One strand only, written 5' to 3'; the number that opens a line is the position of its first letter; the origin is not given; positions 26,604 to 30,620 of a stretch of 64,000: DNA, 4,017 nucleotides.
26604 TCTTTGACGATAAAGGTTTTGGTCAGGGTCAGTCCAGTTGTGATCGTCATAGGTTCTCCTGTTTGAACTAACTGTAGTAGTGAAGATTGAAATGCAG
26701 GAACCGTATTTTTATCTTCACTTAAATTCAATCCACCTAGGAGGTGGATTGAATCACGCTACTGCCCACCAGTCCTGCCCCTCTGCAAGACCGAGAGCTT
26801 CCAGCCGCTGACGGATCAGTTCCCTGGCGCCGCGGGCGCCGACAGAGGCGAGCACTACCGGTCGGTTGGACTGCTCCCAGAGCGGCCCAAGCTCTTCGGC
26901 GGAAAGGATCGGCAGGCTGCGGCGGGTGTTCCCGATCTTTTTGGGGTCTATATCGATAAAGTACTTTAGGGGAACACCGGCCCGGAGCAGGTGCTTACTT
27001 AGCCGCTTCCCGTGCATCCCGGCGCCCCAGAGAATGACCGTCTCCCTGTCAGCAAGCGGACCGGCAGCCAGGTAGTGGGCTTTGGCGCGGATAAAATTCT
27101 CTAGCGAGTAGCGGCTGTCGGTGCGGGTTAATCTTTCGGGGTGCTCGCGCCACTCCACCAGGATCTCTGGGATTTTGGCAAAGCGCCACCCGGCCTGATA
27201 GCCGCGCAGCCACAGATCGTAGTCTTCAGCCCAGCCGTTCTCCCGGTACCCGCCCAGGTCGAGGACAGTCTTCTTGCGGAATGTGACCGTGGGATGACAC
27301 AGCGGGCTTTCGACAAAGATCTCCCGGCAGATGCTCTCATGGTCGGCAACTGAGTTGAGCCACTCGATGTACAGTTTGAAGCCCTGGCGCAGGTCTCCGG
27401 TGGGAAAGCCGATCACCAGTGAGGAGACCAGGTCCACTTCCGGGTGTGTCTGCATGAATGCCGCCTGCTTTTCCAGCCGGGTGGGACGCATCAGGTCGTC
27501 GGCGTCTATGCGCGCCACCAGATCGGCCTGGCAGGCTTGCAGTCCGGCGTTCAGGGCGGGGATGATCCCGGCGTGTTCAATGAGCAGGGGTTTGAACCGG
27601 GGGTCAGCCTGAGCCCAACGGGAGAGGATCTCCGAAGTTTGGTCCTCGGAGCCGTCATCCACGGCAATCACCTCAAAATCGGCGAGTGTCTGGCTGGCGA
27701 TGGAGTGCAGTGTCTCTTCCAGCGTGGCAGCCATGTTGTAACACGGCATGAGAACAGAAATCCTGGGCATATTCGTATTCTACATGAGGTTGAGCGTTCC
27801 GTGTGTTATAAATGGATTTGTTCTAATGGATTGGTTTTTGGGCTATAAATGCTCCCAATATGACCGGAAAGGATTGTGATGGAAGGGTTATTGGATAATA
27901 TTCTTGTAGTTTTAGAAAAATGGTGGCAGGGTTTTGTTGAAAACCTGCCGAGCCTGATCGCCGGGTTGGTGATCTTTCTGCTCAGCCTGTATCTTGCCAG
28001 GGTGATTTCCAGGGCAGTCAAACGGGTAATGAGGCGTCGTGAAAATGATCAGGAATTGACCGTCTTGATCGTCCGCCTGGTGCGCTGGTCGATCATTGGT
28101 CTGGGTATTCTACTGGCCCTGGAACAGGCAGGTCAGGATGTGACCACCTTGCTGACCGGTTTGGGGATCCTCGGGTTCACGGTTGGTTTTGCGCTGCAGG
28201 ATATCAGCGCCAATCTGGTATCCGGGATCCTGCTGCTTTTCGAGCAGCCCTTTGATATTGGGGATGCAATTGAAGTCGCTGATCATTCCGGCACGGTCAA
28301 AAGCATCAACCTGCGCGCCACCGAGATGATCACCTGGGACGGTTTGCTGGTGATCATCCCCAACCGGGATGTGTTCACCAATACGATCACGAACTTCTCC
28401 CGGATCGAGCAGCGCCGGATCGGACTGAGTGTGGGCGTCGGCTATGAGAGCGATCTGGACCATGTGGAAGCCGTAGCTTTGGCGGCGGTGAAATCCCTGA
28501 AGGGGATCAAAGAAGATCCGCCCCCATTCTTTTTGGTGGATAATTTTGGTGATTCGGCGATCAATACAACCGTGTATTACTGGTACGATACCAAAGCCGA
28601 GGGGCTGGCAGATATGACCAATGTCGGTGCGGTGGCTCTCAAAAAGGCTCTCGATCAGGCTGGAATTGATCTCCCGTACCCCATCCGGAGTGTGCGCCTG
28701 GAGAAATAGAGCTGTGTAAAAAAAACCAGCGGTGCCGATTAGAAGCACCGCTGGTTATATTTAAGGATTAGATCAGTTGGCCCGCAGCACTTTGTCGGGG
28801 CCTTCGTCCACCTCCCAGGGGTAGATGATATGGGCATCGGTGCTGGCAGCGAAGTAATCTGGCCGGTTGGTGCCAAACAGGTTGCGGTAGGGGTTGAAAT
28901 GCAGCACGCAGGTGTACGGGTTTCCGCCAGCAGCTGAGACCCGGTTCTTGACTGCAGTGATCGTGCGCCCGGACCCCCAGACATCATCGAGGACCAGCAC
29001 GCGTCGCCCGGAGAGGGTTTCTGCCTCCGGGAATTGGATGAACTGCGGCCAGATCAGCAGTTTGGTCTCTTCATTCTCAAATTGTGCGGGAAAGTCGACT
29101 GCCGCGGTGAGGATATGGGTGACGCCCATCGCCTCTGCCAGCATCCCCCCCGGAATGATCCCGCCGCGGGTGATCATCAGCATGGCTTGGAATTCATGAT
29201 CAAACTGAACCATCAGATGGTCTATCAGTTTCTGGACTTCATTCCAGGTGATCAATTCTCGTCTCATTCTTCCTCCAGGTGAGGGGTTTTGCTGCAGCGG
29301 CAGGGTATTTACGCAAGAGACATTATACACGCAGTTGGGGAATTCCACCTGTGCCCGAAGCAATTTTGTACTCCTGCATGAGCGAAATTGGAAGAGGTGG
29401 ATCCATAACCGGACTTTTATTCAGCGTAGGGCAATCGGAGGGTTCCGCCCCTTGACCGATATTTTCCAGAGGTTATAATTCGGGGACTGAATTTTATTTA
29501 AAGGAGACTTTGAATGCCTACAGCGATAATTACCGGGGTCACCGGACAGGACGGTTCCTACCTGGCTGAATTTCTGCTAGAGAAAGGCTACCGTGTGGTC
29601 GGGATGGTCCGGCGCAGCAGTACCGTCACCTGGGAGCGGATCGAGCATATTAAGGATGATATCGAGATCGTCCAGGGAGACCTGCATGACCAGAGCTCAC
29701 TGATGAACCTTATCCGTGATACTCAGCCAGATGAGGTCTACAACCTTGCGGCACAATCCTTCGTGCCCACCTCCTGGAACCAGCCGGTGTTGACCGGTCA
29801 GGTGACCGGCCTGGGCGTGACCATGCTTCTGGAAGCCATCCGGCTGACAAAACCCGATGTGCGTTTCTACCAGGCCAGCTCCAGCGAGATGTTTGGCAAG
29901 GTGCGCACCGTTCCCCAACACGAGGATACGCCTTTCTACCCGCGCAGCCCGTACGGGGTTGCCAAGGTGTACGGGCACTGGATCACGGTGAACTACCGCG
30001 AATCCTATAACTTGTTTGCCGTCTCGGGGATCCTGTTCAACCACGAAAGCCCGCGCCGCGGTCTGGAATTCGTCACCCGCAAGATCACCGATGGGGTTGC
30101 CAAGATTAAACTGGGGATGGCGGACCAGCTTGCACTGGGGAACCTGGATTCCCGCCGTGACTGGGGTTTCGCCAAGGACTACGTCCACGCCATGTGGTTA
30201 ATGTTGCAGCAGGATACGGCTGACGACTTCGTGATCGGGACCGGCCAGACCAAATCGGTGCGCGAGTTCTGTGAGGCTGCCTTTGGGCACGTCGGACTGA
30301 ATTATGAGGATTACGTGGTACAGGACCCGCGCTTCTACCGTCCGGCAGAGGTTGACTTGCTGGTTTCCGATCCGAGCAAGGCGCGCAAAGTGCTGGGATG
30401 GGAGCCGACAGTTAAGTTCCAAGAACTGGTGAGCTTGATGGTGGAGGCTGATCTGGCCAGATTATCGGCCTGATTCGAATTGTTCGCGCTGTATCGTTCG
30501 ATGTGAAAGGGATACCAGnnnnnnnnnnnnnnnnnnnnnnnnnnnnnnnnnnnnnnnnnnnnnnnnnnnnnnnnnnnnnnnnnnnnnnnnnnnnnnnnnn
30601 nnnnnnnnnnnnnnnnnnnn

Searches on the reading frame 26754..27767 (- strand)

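Call 85: search_protein_families(library=pfam, max_evalue=0.00001, proteins=[window:26754-27767:-])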
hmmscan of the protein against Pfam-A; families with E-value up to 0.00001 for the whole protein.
window:26754-27767:- (337 aa): 4 families
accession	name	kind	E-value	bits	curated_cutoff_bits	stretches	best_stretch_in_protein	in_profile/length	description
PF00535.33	Glycos_transf_2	-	4.8e-31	108.4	23.3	1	4-143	1-138/168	Glycosyl transferase family 2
PF13641.12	Glyco_tranf_2_3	-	1.2e-14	55.3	27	1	1-114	1-119/230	Glycosyltransferase like family 2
PF10111.15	Glyco_tranf_2_2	-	7.8e-12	45.7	27.3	1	4-203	1-213/276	Glycosyltransferase like family 2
PF13632.12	Glyco_trans_2_3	-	4.9e-07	30.2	27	1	84-213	2-129/198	Glycosyl transferase family group 2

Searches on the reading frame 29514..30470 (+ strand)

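Call 27: search_protein_families(library=pfam, max_evalue=0.0001, proteins=[window:29514-30470:+])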
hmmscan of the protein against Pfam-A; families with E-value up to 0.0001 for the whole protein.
window:29514-30470:+ (319 aa): 5 families
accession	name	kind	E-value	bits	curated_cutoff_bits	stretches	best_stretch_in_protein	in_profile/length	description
PF16363.11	GDP_Man_Dehyd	-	9.1e-136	453.1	27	1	5-309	1-332/332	GDP-mannose 4,6 dehydratase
PF01370.27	Epimerase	-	4.2e-71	239.6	20.9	1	5-242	2-240/240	NAD dependent epimerase/dehydratase family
PF04321.23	RmlD_sub_bind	-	1.8e-10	40.8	27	1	5-174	4-152/287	RmlD substrate binding domain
PF05368.20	NmrA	-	2.3e-06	27.9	27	1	5-69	6-69/298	NmrA-like family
PF13460.12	NAD_binding_10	-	9.2e-05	22.8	27.2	0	8-70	1-61/184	NAD(P)H-binding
